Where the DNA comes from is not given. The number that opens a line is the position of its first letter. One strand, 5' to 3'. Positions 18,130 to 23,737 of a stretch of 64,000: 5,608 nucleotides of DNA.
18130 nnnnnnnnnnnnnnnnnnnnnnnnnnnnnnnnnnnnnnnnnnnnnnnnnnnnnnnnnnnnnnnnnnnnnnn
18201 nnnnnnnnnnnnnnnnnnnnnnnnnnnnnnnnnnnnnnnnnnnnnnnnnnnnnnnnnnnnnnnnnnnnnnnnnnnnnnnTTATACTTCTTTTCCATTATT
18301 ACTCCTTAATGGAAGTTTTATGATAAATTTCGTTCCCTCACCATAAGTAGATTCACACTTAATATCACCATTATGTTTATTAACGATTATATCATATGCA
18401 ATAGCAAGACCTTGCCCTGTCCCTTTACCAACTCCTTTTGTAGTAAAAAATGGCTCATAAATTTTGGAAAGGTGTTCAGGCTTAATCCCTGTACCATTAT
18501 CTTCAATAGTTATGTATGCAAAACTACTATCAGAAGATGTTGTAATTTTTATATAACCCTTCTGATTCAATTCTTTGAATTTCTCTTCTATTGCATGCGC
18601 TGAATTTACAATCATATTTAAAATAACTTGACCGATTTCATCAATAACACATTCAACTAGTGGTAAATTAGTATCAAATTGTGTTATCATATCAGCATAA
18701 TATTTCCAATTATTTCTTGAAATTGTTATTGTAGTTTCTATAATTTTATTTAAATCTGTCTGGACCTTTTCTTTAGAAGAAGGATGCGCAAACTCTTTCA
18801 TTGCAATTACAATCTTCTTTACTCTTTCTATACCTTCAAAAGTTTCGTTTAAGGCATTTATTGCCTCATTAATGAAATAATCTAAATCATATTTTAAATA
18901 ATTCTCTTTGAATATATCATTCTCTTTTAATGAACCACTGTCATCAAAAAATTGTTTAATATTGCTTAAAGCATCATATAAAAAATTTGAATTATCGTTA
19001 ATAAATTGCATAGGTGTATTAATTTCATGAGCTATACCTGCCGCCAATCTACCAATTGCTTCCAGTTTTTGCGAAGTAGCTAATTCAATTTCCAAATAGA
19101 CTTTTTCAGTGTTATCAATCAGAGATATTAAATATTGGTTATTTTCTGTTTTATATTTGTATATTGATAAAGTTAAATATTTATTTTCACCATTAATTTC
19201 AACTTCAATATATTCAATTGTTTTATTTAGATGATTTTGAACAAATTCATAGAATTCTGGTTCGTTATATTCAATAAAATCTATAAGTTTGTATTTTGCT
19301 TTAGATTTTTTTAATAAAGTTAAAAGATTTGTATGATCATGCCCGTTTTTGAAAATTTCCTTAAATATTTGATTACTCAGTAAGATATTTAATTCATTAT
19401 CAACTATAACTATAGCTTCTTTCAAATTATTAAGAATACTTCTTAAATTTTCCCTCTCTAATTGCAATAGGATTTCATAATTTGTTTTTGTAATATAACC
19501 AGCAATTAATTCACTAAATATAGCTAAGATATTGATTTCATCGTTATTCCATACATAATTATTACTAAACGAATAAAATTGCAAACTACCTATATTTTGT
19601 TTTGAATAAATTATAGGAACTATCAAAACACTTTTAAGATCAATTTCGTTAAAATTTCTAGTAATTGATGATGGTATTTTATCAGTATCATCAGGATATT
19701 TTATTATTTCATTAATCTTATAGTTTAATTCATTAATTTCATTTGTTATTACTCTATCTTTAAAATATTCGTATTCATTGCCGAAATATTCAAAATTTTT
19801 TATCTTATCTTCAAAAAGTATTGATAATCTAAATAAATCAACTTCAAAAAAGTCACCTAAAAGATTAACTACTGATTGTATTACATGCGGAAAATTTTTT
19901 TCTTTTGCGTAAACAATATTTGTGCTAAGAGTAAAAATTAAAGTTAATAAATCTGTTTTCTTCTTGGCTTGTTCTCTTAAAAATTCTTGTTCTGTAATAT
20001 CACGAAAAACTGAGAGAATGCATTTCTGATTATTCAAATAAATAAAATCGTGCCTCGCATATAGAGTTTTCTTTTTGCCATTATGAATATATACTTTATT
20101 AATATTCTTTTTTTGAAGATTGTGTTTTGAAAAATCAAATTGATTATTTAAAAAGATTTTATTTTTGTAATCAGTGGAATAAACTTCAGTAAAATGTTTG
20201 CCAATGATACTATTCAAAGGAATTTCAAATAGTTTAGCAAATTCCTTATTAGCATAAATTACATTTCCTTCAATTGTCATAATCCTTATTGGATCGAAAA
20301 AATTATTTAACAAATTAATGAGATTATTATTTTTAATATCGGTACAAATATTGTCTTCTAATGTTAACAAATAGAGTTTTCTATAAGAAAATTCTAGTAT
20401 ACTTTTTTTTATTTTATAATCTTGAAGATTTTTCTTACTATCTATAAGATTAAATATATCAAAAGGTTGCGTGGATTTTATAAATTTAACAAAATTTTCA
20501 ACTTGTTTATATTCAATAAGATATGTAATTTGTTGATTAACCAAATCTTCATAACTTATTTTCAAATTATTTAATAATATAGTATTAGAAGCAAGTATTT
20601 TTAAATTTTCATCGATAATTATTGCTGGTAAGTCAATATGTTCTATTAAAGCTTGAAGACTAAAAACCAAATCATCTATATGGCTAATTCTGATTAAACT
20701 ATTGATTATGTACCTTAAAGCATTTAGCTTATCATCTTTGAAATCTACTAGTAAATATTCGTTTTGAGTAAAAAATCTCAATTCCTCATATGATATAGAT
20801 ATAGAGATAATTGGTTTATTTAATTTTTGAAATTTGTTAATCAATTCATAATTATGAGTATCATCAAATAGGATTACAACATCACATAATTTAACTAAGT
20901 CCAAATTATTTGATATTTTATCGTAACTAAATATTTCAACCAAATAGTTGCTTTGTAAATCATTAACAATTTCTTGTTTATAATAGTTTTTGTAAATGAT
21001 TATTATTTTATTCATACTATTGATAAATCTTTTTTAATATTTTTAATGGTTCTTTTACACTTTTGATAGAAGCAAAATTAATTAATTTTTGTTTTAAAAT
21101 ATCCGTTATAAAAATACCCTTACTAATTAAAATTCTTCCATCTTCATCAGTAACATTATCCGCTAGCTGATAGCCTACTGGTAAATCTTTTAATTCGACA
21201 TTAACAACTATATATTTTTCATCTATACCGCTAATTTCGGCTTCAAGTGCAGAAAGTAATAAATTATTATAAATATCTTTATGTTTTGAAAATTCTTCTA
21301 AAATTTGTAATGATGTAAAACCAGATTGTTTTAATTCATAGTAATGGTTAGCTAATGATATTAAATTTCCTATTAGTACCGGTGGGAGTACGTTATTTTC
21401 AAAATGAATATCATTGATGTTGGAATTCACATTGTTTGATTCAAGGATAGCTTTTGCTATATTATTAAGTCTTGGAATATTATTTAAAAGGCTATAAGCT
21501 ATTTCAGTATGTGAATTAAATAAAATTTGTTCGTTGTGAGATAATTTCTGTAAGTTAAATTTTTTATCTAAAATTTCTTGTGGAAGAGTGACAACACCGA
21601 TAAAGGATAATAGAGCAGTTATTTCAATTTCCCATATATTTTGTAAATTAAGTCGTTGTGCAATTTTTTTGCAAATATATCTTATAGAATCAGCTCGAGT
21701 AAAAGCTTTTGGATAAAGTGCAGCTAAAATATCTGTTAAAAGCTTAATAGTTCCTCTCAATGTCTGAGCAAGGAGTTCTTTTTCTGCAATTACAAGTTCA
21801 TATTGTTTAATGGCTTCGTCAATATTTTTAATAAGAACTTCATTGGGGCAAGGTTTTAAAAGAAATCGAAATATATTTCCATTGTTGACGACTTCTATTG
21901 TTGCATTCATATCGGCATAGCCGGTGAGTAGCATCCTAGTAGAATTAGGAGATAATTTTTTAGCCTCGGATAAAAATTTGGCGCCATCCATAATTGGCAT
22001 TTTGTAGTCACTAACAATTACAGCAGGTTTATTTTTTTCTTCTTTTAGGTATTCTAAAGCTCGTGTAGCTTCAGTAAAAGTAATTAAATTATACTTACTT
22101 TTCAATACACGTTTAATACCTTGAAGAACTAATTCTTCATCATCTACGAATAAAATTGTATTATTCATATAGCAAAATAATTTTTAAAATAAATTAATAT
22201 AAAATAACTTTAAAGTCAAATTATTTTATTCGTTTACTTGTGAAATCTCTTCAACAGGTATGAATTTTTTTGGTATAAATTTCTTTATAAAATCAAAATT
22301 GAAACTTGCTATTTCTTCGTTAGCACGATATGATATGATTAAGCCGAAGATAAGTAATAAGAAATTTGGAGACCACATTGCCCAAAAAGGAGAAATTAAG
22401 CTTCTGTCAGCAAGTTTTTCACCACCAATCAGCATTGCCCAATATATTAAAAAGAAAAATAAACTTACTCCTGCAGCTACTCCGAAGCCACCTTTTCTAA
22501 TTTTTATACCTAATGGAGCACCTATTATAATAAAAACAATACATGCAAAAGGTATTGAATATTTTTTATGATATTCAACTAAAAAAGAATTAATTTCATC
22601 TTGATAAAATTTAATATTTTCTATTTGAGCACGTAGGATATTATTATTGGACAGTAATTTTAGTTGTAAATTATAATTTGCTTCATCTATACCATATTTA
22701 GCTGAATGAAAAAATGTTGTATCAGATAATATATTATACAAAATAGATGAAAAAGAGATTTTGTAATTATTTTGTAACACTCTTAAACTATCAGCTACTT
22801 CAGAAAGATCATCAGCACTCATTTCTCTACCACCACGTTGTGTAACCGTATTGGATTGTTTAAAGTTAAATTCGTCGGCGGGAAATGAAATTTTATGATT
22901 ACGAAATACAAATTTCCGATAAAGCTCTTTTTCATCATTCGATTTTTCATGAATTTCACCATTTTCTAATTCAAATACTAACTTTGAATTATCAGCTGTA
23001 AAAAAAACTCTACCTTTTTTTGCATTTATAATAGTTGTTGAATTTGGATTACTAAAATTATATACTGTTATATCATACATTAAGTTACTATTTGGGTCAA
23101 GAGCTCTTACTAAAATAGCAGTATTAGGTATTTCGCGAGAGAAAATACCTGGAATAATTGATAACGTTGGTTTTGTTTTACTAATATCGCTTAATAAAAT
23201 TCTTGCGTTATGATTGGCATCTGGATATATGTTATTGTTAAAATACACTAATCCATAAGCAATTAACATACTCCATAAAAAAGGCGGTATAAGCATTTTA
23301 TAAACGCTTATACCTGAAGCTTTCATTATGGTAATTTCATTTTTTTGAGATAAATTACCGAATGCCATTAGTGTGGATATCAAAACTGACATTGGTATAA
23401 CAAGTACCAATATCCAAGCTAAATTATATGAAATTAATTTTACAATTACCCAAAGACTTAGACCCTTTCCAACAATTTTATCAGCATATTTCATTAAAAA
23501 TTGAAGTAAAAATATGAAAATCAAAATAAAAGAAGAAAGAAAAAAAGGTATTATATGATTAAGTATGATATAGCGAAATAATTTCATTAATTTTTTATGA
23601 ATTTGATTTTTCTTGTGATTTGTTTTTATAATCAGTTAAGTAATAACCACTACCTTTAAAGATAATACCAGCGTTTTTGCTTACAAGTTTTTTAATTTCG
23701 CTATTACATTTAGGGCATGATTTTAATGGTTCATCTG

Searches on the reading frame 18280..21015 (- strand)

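Call 88: search_protein_families(library=pfam, proteins=[window:18280-21015:-], max_evalue=0.000001)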
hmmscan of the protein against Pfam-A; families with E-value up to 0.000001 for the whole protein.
window:18280-21015:- (911 aa): 4 families
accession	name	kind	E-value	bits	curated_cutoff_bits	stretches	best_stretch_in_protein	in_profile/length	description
PF02518.31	HATPase_c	-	1.6e-21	77.2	26.4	1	792-904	4-110/111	Histidine kinase-, DNA gyrase B-, and HSP90-like ATPase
PF00989.32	PAS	-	3.9e-14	53.1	22.6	0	235-340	6-113/113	PAS fold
PF13426.13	PAS_9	-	2.6e-08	34.5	27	0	248-342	9-103/103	PAS domain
PF08448.16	PAS_4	-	9.4e-07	29.5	23.1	0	238-282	3-47/110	PAS fold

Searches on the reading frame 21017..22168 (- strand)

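Call 88: search_protein_families(library=pfam, proteins=[window:21017-22168:-], max_evalue=0.000001)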
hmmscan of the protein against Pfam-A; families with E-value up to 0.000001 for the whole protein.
window:21017-22168:- (383 aa): 2 families
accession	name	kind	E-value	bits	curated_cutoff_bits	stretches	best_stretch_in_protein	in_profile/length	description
PF00072.30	Response_reg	-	4.1e-17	62.8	30.2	1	5-116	1-110/111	Response regulator receiver domain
PF13487.12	HD_5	-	5.3e-17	62.5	27.2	1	142-243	1-104/170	HD domain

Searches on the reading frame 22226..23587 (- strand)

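Call 88: search_protein_families(library=pfam, proteins=[window:22226-23587:-], max_evalue=0.000001)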
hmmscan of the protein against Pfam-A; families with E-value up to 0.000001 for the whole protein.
window:22226-23587:- (453 aa): 1 family
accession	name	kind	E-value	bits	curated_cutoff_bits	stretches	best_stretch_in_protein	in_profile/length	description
PF03739.19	LptF_LptG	-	1.7e-85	287.6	27.9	1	5-421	1-353/353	Lipopolysaccharide export system permease LptF/LptG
